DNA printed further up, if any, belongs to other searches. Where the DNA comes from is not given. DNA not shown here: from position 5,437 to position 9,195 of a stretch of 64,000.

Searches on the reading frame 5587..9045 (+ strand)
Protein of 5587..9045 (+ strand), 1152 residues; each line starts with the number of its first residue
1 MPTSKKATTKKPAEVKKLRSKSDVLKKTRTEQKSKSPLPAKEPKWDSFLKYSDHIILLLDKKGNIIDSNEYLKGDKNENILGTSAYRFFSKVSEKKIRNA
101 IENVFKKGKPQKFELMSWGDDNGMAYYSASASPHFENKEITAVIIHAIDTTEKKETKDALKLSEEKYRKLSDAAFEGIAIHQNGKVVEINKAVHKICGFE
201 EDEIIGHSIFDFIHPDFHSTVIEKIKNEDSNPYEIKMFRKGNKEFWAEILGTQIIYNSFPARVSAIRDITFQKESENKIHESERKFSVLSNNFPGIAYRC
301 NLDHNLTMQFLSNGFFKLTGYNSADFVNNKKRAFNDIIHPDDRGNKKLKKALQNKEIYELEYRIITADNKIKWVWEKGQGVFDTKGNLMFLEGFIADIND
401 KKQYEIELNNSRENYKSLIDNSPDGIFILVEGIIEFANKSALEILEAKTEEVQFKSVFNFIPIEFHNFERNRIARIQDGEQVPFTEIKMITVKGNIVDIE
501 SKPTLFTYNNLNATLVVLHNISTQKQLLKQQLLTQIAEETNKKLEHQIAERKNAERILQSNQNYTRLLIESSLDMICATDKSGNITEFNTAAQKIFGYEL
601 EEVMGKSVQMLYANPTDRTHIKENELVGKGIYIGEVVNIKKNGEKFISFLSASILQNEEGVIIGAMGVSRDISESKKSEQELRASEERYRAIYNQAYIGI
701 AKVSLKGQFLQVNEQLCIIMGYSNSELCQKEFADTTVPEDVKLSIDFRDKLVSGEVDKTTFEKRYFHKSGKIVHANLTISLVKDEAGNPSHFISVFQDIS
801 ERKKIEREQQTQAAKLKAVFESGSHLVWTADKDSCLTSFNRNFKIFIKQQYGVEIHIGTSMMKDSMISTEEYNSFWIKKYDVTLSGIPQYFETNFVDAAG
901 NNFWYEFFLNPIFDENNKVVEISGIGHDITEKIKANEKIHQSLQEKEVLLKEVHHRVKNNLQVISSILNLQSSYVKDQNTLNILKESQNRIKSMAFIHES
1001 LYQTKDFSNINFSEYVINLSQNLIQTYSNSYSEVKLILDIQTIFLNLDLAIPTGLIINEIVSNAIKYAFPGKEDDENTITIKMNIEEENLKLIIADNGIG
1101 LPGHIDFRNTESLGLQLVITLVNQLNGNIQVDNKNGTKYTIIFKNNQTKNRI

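Call 54: search_protein_families(library=pfam, proteins=[window:5587-9045:+])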
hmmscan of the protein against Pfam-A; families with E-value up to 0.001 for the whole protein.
window:5587-9045:+ (1152 aa): 11 families
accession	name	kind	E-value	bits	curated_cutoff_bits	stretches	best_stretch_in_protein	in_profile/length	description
PF13426.13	PAS_9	-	4.6e-65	216.8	27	7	574-674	2-103/103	PAS domain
PF00989.32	PAS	-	4.7e-48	162.3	22.6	4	566-672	4-113/113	PAS fold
PF08447.18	PAS_3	-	2e-44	150.2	25.6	2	310-394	3-88/89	PAS fold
PF08448.16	PAS_4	-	2.8e-33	114.9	23.1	2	570-676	2-109/110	PAS fold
PF07568.18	HisKA_2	-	1.8e-28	98.9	22.3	1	952-1027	1-76/76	Histidine kinase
PF13188.13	PAS_8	-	1.7e-27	94.8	21.8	2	414-465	2-54/65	PAS domain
PF02518.31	HATPase_c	-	2e-10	41.5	26.4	1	1055-1144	8-108/111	Histidine kinase-, DNA gyrase B-, and HSP90-like ATPase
PF14598.12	PAS_11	-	5.4e-08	33.2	25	0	181-226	9-54/109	PAS domain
PF07536.20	HWE_HK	-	8.6e-06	26.8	22.8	1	952-1005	1-52/83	HWE histidine kinase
PF13581.12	HATPase_c_2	-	0.00014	22.3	27.4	1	1053-1128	32-113/127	Histidine kinase-like ATPase domain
PF24820.1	Diguanyl_cycl_sensor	-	0.0003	21.1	28.1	0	179-243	11-75/109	Diguanylate cyclase-like sensor domain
